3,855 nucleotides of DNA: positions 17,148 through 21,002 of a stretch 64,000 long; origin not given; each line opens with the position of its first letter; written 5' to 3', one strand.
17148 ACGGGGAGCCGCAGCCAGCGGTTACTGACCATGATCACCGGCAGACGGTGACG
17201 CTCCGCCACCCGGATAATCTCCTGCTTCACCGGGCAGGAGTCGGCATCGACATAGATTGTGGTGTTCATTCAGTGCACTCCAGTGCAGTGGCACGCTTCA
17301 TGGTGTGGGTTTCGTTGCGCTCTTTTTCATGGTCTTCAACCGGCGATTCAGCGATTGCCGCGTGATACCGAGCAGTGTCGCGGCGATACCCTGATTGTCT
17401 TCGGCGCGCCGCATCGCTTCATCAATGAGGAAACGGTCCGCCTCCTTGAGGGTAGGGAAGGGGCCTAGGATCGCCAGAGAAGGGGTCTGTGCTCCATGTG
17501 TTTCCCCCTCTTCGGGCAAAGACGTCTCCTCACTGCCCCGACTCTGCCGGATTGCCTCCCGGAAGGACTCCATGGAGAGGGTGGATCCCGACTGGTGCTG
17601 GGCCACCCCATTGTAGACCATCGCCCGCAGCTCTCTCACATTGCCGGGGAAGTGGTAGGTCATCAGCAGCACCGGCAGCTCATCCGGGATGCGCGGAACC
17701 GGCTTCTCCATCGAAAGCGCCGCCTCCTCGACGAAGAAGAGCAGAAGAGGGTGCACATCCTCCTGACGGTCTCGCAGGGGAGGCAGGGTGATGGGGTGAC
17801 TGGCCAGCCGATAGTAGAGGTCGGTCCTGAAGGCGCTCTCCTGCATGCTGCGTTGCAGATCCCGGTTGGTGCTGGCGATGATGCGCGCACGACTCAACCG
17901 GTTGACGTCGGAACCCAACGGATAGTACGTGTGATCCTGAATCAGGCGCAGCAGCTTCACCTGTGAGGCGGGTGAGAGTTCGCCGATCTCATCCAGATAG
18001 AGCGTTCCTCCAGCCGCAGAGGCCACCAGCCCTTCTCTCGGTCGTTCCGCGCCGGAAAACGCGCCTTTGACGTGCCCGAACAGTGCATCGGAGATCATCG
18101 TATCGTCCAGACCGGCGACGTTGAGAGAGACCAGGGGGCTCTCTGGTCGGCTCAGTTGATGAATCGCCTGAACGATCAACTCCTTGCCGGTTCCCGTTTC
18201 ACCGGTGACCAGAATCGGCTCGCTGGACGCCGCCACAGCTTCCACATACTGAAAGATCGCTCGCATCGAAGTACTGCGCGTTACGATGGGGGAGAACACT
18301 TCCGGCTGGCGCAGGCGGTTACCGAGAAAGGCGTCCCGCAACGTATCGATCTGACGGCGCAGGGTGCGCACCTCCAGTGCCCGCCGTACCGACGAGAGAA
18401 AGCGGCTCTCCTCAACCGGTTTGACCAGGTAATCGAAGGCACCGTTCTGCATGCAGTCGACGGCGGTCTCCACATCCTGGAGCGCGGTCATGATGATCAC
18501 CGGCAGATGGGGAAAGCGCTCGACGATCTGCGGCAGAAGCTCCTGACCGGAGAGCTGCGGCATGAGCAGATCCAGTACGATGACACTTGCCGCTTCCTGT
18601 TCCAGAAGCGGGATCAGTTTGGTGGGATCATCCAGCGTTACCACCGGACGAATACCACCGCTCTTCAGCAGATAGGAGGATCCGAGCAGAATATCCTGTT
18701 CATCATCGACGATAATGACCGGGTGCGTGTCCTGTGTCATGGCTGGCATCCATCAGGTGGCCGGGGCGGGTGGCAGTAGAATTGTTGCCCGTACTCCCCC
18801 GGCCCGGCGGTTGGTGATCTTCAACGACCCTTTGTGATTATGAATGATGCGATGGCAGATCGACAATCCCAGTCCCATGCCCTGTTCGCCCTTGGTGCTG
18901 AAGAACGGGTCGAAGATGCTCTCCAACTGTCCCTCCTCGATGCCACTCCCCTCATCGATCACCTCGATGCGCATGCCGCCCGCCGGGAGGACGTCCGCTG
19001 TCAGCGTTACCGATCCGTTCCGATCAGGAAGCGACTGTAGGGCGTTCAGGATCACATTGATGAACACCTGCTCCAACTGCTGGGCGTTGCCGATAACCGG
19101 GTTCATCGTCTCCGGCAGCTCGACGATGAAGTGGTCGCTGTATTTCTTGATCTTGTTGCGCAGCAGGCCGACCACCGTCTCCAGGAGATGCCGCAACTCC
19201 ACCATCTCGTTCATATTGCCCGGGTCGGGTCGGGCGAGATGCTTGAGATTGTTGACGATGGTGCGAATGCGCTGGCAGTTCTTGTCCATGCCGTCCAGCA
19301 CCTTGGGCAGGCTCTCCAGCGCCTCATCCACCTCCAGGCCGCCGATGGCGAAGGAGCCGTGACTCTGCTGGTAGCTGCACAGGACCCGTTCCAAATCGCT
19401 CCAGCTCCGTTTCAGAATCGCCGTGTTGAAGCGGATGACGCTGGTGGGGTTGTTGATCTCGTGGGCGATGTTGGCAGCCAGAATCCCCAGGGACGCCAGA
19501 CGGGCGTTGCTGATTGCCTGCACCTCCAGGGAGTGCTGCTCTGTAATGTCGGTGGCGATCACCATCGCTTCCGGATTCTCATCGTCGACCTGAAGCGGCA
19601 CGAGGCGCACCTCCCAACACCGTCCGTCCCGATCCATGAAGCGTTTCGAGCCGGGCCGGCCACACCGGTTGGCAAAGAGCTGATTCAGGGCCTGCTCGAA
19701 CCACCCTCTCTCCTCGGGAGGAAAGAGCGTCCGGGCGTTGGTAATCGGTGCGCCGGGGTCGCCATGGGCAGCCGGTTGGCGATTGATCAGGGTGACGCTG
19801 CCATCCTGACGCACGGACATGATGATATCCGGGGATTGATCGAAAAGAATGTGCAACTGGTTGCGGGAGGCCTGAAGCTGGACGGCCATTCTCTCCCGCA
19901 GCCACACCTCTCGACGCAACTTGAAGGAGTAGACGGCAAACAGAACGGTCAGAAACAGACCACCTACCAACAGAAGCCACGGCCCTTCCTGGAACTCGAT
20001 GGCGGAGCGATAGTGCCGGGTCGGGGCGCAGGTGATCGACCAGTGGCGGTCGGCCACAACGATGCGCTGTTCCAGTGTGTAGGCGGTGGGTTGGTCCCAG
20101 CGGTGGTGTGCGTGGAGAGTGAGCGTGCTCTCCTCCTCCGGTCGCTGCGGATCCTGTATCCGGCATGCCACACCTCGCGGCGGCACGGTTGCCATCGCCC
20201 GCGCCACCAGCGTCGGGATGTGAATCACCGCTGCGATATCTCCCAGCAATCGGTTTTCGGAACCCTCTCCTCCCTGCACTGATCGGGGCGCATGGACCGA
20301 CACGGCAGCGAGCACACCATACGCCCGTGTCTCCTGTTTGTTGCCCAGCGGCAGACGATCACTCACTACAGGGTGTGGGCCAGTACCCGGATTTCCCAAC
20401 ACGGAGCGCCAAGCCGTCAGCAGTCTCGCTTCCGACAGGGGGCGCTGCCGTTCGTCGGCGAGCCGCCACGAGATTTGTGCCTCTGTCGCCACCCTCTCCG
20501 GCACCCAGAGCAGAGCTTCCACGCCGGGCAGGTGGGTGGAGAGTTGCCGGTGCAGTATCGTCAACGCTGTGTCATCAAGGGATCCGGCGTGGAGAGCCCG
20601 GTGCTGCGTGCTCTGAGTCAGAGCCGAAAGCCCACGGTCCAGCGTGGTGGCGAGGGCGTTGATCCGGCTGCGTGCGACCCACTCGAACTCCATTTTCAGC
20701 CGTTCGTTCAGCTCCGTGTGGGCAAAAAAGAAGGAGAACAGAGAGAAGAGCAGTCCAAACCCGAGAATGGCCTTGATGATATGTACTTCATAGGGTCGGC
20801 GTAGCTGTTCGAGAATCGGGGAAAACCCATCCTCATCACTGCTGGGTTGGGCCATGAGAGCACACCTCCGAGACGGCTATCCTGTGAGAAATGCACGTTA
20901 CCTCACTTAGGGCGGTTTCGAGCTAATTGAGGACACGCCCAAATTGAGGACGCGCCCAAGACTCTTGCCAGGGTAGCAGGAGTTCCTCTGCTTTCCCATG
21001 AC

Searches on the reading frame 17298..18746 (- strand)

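Call 7: search_protein_families(library=pfam, proteins=[window:17298-18746:-], max_evalue=0.01)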
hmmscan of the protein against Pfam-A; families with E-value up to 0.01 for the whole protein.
window:17298-18746:- (482 aa): 9 families
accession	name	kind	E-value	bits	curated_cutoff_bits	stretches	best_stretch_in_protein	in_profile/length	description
PF00158.32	Sigma54_activat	-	9.6e-54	182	20.2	1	154-319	1-167/168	Sigma-54 interaction domain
PF00072.30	Response_reg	-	5.2e-24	85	30.2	1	10-120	1-110/111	Response regulator receiver domain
PF14532.12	Sigma54_activ_2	-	7.1e-21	75.3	25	1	156-324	2-138/138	Sigma-54 interaction domain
PF25601.1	AAA_lid_14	-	2.5e-16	59.7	27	1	325-408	1-83/87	AAA+ ATPase lid domain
PF07728.20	AAA_5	-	5e-08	33.5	22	1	178-304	2-133/139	AAA domain (dynein-related subfamily)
PF02954.25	HTH_8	-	2.9e-05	24.1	22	1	433-471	2-40/42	Bacterial regulatory protein, Fis family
PF13191.12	AAA_16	-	0.00015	22.7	32.6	1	155-209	3-56/167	AAA ATPase domain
PF00004.35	AAA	-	0.00019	22.4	21.2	1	178-298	1-111/131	ATPase family associated with various cellular activities (AAA)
PF01078.27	Mg_chelatase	-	0.00038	20.3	20.3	0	168-261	15-122/207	Magnesium chelatase, subunit ChlI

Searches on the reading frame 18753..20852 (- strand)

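Call 7: search_protein_families(library=pfam, proteins=[window:18753-20852:-], max_evalue=0.01)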
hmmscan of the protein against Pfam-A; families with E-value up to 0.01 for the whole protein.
window:18753-20852:- (699 aa): 3 families
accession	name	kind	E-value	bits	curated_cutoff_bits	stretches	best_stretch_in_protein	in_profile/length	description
PF02518.31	HATPase_c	-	2.9e-21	76.4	26.4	1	589-695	2-109/111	Histidine kinase-, DNA gyrase B-, and HSP90-like ATPase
PF00512.31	HisKA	-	9.8e-09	35.6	26.9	1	456-545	3-66/66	His Kinase A (phospho-acceptor) domain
PF08448.16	PAS_4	-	8.7e-06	26.4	23.1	1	337-440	1-109/110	PAS fold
